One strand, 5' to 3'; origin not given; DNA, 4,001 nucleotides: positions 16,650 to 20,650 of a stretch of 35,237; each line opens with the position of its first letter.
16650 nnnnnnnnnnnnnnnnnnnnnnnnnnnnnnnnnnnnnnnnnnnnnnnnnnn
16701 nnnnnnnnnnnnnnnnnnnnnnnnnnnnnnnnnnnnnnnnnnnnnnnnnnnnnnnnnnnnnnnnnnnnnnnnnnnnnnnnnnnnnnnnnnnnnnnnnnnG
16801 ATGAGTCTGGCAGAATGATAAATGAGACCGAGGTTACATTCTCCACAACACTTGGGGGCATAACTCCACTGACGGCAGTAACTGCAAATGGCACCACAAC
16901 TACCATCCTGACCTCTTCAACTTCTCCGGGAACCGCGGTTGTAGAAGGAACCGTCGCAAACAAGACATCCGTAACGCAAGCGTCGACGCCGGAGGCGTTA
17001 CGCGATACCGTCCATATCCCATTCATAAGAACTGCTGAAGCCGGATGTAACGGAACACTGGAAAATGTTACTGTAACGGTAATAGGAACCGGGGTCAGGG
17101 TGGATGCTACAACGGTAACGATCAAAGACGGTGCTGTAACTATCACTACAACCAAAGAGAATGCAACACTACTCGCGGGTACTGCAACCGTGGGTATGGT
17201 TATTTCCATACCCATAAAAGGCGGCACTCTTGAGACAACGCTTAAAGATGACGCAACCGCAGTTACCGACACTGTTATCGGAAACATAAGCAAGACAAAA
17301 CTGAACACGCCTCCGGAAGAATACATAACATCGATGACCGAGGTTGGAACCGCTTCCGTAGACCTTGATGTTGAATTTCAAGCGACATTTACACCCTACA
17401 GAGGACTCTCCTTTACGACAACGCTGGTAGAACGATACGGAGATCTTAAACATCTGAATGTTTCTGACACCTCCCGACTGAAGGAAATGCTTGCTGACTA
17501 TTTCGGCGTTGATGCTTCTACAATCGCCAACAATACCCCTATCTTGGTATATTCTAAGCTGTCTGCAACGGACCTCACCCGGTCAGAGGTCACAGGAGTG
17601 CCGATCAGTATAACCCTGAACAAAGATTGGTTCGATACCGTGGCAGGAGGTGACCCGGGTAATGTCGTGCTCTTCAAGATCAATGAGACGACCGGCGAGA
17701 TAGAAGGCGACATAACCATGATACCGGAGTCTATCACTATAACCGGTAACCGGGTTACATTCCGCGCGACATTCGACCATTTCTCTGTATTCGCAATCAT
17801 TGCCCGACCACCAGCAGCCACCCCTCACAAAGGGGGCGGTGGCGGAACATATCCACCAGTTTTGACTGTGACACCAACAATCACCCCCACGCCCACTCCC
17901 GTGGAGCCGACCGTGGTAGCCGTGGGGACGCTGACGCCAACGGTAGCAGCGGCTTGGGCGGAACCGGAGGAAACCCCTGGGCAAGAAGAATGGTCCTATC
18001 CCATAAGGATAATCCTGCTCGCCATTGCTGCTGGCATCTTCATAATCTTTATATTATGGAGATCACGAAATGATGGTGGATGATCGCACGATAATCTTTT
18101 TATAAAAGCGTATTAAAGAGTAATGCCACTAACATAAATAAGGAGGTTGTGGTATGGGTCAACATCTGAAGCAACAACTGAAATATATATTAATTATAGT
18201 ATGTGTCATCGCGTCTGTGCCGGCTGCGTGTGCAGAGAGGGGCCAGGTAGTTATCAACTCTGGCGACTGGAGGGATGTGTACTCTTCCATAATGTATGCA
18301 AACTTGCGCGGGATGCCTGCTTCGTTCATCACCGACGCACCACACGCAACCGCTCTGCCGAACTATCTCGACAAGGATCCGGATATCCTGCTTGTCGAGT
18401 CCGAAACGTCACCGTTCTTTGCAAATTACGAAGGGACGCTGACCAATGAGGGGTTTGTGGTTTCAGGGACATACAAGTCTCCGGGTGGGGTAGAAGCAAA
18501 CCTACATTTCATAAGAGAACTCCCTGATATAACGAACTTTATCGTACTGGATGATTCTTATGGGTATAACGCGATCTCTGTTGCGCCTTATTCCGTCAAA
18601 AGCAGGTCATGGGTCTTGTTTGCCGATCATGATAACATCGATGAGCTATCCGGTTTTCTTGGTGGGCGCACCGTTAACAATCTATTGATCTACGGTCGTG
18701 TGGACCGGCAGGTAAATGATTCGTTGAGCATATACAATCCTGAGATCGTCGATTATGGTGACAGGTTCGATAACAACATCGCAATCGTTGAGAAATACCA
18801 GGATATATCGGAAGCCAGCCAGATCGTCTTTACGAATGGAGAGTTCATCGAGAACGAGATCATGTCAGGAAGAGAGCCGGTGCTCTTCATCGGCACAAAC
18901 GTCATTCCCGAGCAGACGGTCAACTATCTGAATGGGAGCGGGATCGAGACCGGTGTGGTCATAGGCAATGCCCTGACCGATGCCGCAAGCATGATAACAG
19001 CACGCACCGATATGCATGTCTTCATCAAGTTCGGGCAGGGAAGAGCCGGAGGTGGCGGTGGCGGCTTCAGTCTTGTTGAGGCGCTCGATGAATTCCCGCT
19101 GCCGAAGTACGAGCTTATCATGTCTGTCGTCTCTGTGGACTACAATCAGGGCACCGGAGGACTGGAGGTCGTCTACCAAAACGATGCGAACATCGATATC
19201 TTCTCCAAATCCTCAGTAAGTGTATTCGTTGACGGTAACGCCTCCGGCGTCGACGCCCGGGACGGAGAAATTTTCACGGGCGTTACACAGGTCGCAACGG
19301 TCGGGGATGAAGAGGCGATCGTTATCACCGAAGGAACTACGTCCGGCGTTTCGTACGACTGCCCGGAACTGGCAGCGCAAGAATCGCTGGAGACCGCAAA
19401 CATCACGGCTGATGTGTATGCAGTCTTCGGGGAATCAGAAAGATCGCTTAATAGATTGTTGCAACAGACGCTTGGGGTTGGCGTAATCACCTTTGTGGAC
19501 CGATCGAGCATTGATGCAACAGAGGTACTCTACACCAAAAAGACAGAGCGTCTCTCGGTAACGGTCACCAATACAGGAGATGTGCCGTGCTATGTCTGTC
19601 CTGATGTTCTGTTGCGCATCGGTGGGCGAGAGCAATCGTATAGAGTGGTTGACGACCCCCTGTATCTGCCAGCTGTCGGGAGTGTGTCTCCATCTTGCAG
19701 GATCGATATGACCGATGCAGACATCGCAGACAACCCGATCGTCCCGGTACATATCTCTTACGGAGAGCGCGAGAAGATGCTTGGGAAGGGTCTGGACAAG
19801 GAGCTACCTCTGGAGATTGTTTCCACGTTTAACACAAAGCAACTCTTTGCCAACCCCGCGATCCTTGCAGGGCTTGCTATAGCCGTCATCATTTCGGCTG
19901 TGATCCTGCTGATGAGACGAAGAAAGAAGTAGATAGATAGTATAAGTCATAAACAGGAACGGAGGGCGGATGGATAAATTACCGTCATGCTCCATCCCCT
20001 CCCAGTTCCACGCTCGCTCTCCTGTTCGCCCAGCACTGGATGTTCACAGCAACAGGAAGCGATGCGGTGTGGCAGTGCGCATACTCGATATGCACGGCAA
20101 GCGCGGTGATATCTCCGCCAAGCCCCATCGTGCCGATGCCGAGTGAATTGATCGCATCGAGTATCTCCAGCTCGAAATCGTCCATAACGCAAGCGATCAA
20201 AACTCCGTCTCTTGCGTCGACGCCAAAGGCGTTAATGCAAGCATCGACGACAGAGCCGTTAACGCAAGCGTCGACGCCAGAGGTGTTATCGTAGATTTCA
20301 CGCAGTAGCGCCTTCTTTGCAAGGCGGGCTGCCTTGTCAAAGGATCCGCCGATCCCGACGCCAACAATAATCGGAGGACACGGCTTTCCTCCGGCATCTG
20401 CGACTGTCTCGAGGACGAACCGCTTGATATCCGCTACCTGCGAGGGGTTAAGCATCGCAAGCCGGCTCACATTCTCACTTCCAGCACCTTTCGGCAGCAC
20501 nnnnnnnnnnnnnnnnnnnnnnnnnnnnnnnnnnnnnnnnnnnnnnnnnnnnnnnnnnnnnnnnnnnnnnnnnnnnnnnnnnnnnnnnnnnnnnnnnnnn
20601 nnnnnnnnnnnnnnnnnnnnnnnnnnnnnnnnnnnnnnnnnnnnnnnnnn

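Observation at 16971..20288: A 27-32 nt palindromic repeat embedded in-frame in three unrelated coding sequences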

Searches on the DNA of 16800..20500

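Call 77: search_rna_families(source=window, start=16800, end=20500, threshold=evalue, max_evalue=1)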
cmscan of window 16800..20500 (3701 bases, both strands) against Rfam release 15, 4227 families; matches with E-value up to 1: 0.
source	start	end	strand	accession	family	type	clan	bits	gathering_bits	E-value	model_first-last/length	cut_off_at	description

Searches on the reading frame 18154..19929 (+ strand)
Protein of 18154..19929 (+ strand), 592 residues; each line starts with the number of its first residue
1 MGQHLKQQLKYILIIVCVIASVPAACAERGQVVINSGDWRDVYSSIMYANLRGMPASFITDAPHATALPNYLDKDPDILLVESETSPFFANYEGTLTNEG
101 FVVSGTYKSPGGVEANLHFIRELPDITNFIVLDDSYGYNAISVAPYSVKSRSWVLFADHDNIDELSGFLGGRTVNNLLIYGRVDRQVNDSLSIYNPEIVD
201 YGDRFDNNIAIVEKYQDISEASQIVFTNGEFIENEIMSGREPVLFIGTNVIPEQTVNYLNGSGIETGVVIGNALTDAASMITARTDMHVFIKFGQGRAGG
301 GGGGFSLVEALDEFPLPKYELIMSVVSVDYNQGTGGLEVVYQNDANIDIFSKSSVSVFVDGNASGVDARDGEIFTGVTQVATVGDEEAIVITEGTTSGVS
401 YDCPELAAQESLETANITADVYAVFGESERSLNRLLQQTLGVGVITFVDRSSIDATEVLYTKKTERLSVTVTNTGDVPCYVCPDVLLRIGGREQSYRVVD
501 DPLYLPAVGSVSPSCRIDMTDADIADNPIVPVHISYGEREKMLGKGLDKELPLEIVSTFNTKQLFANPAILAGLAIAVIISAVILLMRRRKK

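Call 28: find_related_loci(query=window:18154-19929:+, collection=genome_contigs, flank=4500)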
Query window:18154-19929:+ (592 aa) in genome_contigs; peptide patterns used: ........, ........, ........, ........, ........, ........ (x = any residue, [..] = any of these).
170 stretches matched a pattern; 11 encode a relative of the query (tblastn E <= 1e-3); 11 distinct loci.
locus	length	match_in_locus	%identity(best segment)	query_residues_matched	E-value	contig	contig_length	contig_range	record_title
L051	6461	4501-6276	98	1-592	0e+0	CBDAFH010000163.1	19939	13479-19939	MAG: uncultured ANME-2 cluster archaeon isolate MAG_107 genome assembly, contig: k141_421974, whole genome shotgun seque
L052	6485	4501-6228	83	1-592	0e+0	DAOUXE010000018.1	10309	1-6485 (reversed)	MAG TPA_asm: Methanosarcinales archaeon isolate CSMAG_893 CSMAG_893_k141_151306_length_10309_cov_31.3193, whole genome s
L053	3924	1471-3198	83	1-592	0e+0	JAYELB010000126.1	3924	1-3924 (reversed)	MAG: Methanobacteriota archaeon isolate MAG122 MAG122_126, whole genome shotgun sequence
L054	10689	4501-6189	79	1-587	0e+0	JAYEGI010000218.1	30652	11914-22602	MAG: Methanobacteriota archaeon isolate MAG250 MAG250_227, whole genome shotgun sequence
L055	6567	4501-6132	86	1-560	0e+0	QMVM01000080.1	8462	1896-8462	MAG: Methanosarcinales archaeon isolate B131_G9 B131_Guay9_scaffold_11986, whole genome shotgun sequence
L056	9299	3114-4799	78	1-587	0e+0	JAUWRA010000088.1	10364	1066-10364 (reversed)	MAG: Methanosarcinales archaeon isolate CSMAG_2516 CSMAG_2516_k141_184830_length_10364_cov_99.7870, whole genome shotgun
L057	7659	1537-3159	81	1-557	0e+0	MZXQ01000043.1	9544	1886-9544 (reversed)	MAG: ANME-2 cluster archaeon HR1 5133_contig_3113.2, whole genome shotgun sequence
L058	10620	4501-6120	84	1-557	0e+0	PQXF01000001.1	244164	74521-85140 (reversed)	MAG: Candidatus Methanogaster sp. isolate E20ANME2 NODE_1_length_244164_cov_17.9918, whole genome shotgun sequence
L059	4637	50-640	90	391-587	3e-105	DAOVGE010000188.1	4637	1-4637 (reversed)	MAG TPA_asm: Methanosarcinales archaeon isolate CSMAG_1127 CSMAG_1127_k141_2637928_length_4637_cov_7.7767, whole genome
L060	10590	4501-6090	36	6-558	7e-104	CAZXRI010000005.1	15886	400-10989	MAG TPA_asm: uncultured Methanosarcinales archaeon isolate SRP062349_co5_102 genome assembly, contig: NODE_1276_length_1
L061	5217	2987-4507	36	25-553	8e-97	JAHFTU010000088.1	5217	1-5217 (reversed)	MAG: Candidatus Woesearchaeota archaeon isolate nzgw63 NODE_14485_length_5218_cov_5.806160, whole genome shotgun sequenc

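Call 48: search_protein_families(library=pfam, proteins=[window:18154-19929:+], max_evalue=0.00001)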
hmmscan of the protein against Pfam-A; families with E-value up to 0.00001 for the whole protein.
window:18154-19929:+ (592 aa): 0 families
